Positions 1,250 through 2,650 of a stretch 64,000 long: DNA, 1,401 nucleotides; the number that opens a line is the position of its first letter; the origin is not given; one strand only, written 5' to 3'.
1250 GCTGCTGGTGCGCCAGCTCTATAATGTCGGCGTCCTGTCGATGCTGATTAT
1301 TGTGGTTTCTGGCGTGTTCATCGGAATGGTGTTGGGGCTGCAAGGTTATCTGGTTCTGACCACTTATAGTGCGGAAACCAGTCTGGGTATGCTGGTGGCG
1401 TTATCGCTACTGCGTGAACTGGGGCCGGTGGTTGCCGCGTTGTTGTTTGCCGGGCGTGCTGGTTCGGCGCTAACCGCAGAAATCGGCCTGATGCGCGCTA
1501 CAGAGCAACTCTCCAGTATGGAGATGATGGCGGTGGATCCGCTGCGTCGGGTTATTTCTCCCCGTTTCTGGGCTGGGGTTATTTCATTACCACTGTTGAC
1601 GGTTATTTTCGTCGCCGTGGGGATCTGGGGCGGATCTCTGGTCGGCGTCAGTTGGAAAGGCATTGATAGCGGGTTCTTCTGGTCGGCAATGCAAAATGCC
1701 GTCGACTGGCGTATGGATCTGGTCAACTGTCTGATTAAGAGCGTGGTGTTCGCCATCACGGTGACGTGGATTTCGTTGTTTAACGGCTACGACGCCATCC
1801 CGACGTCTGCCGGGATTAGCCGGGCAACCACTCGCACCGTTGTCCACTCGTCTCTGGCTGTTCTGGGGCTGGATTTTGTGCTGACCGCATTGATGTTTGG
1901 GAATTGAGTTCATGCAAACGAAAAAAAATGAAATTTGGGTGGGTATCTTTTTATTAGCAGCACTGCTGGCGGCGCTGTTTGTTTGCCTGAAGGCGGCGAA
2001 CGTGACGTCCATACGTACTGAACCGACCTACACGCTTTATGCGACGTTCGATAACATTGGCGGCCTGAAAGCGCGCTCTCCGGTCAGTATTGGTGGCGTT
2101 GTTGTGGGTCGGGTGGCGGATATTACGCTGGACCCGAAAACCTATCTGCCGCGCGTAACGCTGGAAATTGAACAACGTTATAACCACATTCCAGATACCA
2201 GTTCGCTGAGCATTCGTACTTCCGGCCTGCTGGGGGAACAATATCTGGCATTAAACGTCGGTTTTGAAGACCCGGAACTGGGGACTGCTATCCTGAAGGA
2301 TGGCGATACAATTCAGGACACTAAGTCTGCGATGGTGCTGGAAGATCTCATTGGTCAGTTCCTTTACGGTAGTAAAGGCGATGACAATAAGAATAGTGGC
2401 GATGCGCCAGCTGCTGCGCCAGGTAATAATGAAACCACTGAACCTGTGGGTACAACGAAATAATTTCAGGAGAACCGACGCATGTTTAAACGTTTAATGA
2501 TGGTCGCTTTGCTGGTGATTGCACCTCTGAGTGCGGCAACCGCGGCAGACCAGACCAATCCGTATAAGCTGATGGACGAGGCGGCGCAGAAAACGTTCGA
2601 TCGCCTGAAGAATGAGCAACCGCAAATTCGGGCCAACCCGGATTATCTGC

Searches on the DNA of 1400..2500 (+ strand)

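Call 37: search_dna_similar(query=window:1400-2500:+, collection=ecoli_genomes, mode=near, max_rows=3)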
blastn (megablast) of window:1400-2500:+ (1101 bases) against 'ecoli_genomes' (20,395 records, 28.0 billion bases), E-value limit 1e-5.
Records with a match: 5426; places in all: 5427; records where one place covers at least 80% of the query: 5426.
Genomes with a match: 5426 of 5426; with a place that covers at least 80% of the query: 5426. Places per genome that has any: lowest 1, median 1, highest 2. On chromosomes: 5426 places; on plasmids: 1.
Best place of each record, by identity: >=99% 4253; 95-99% 1173.
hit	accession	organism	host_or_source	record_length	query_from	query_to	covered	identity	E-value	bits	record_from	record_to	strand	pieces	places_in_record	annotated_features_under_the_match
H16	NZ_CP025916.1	Escherichia coli strain 120899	Homo sapiens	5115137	1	1101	100%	100.0%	0e+0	2034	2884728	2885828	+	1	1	mlaD: outer membrane lipid asymmetry maintenance protein MlaD | mlaE: lipid asymmetry maintenance ABC transporter permease subunit MlaE | mlaC: phospholipid-binding protein MlaC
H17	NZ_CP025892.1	Escherichia coli strain 503025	Homo sapiens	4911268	1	1101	100%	100.0%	0e+0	2034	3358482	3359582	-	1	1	mlaD: outer membrane lipid asymmetry maintenance protein MlaD | mlaE: lipid asymmetry maintenance ABC transporter permease subunit MlaE | mlaC: phospholipid-binding protein MlaC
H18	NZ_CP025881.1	Escherichia coli strain 503440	Homo sapiens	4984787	1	1101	100%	100.0%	0e+0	2034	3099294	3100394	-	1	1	mlaD: outer membrane lipid asymmetry maintenance protein MlaD | mlaE: lipid asymmetry maintenance ABC transporter permease subunit MlaE | mlaC: phospholipid-binding protein MlaC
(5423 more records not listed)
